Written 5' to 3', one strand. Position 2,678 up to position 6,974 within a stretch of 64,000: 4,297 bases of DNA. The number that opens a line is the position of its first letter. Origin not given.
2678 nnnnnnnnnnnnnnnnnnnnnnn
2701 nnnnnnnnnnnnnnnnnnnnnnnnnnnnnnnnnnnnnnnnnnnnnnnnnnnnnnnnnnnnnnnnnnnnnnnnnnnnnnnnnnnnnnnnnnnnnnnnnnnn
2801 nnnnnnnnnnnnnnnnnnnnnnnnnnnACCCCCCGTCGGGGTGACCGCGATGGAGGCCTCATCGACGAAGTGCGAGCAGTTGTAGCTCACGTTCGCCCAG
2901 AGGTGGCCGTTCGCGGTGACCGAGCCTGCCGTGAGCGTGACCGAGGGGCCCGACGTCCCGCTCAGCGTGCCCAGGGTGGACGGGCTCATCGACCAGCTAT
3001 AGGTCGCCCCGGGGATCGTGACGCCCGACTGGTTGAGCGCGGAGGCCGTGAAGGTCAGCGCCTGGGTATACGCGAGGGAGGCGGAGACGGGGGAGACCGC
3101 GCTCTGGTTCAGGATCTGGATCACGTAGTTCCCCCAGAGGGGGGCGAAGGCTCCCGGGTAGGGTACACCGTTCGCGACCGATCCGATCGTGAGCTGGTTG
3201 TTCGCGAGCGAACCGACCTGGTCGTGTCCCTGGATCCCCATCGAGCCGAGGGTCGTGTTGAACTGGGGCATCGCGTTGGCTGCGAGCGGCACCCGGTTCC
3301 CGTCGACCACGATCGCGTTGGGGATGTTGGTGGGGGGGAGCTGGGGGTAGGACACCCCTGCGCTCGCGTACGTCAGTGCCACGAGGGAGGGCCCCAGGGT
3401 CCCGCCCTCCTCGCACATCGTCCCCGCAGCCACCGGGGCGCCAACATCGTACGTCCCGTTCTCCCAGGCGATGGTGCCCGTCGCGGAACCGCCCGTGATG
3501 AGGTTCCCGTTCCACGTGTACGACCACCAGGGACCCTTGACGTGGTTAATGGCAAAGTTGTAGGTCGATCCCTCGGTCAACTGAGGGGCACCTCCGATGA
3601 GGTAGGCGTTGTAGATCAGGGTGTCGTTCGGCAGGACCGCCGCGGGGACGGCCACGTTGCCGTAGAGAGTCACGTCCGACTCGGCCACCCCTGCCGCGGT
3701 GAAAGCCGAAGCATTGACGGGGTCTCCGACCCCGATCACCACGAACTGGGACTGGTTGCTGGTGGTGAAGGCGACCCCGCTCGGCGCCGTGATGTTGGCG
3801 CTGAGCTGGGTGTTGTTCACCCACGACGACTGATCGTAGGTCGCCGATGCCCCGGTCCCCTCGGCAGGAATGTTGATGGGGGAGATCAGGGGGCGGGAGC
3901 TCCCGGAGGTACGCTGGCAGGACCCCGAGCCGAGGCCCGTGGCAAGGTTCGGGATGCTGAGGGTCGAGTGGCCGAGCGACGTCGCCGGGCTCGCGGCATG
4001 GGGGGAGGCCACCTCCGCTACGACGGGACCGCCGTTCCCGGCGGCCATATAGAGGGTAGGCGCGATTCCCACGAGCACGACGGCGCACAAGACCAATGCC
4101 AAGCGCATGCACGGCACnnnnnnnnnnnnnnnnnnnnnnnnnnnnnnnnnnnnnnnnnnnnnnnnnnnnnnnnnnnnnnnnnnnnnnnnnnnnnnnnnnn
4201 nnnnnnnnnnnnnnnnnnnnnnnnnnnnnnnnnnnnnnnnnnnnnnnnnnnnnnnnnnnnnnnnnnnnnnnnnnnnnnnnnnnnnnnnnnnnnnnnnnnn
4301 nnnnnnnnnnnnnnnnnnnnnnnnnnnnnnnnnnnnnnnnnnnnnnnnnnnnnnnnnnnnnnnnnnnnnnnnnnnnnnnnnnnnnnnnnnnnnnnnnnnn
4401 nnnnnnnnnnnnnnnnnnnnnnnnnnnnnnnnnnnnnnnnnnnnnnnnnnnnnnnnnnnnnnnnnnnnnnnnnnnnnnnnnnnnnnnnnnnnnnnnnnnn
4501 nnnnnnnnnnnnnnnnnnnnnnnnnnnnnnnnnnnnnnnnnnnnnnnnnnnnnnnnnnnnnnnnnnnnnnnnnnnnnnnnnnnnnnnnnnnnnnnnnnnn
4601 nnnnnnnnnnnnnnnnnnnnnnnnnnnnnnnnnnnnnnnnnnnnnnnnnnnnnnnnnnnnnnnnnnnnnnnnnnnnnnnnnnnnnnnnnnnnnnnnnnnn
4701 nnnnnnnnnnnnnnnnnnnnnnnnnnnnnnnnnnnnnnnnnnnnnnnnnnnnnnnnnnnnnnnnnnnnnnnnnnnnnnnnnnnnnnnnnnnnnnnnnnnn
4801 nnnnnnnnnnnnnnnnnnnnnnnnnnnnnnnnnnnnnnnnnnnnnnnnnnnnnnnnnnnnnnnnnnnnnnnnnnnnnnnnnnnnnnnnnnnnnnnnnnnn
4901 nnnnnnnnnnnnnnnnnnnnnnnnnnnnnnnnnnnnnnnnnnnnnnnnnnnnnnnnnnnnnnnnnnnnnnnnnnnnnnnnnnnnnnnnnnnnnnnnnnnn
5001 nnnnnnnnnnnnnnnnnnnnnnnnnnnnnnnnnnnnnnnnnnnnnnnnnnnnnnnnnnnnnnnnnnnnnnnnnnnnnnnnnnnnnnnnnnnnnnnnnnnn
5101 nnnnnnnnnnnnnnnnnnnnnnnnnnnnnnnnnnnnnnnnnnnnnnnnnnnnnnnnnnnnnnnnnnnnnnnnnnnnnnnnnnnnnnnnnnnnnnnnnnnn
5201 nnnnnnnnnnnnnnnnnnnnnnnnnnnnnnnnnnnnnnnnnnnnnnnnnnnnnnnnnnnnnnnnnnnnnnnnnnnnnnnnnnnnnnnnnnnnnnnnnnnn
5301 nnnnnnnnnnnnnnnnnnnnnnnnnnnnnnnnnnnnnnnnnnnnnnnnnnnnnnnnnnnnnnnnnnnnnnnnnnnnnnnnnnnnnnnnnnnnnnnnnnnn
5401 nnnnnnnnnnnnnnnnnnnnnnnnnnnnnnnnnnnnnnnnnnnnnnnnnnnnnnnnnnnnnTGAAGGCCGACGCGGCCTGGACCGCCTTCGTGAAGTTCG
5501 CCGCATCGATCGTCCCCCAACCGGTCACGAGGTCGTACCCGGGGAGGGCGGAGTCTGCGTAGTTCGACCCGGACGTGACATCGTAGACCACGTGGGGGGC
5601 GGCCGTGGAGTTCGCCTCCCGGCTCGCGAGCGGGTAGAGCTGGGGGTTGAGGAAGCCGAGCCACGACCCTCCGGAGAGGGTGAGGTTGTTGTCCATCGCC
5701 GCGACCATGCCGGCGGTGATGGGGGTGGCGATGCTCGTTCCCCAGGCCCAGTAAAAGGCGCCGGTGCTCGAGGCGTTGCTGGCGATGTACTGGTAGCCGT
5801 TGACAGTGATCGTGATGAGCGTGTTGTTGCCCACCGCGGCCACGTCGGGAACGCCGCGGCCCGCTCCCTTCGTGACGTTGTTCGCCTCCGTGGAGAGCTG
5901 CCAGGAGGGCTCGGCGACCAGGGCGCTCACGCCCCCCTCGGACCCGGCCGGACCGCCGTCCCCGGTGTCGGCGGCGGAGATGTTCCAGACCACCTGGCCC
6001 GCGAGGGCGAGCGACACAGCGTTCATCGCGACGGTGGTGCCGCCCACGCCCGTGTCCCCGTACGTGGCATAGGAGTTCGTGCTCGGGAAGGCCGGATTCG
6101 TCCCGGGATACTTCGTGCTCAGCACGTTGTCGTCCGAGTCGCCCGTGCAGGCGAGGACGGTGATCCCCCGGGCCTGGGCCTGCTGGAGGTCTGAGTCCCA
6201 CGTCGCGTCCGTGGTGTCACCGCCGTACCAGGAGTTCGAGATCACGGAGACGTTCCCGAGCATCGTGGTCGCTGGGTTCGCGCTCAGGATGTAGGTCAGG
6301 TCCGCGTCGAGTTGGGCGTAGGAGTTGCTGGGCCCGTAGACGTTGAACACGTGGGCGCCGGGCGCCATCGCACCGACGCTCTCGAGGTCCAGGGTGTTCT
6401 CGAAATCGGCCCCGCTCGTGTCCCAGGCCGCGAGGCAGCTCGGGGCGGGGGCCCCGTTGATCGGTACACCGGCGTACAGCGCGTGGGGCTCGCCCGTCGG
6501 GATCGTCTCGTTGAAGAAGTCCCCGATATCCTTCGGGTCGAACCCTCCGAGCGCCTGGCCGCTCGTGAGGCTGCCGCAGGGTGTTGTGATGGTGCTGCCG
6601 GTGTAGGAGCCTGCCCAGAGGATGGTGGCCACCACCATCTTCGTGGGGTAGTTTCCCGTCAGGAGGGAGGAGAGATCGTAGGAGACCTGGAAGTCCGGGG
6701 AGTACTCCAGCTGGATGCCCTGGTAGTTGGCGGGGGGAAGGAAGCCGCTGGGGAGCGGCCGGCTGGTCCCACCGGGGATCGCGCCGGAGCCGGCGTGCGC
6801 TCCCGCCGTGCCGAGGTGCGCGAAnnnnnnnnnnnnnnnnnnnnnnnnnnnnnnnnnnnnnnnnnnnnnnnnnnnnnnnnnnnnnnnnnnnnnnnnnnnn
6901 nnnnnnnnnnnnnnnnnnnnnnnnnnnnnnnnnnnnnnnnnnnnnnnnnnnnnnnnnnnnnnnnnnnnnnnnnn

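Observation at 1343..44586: Plug-and-play surface display: five unrelated head domains on one shared Cys-paired Ig-like stalk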

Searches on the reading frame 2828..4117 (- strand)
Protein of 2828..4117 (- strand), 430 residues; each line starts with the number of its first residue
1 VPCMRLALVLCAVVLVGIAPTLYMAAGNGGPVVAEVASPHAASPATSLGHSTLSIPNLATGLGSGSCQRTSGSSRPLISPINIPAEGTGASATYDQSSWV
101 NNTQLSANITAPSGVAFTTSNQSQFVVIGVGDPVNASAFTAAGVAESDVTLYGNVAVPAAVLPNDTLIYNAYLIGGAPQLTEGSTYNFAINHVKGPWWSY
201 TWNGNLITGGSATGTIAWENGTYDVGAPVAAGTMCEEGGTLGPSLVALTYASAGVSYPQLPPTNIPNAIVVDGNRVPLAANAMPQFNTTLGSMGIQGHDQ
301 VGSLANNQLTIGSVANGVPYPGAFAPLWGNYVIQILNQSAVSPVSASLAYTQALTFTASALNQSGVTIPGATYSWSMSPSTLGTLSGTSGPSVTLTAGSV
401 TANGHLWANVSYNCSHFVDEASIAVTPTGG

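Call 28: search_protein_families(library=pfam, proteins=[window:2828-4117:-], max_evalue=1)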
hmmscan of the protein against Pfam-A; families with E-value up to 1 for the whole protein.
window:2828-4117:- (430 aa): 0 families

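Call 30: search_solved_structures(query=window:2828-4117:-, max_evalue=10, show_alignments=1)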
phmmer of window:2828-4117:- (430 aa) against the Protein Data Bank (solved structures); distinct sequences matched with E-value up to 10: 0.

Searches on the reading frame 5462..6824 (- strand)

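Call 68: search_solved_structures(query=window:5462-6824:-, max_evalue=0.01, show_alignments=1)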
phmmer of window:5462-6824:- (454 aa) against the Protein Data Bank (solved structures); distinct sequences matched with E-value up to 0.01: 2.
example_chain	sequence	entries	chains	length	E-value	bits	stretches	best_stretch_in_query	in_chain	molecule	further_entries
3edy_A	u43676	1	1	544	2.5e-12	50.1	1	209-440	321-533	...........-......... 1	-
3ee6_A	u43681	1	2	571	2.9e-12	49.9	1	209-440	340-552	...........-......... 1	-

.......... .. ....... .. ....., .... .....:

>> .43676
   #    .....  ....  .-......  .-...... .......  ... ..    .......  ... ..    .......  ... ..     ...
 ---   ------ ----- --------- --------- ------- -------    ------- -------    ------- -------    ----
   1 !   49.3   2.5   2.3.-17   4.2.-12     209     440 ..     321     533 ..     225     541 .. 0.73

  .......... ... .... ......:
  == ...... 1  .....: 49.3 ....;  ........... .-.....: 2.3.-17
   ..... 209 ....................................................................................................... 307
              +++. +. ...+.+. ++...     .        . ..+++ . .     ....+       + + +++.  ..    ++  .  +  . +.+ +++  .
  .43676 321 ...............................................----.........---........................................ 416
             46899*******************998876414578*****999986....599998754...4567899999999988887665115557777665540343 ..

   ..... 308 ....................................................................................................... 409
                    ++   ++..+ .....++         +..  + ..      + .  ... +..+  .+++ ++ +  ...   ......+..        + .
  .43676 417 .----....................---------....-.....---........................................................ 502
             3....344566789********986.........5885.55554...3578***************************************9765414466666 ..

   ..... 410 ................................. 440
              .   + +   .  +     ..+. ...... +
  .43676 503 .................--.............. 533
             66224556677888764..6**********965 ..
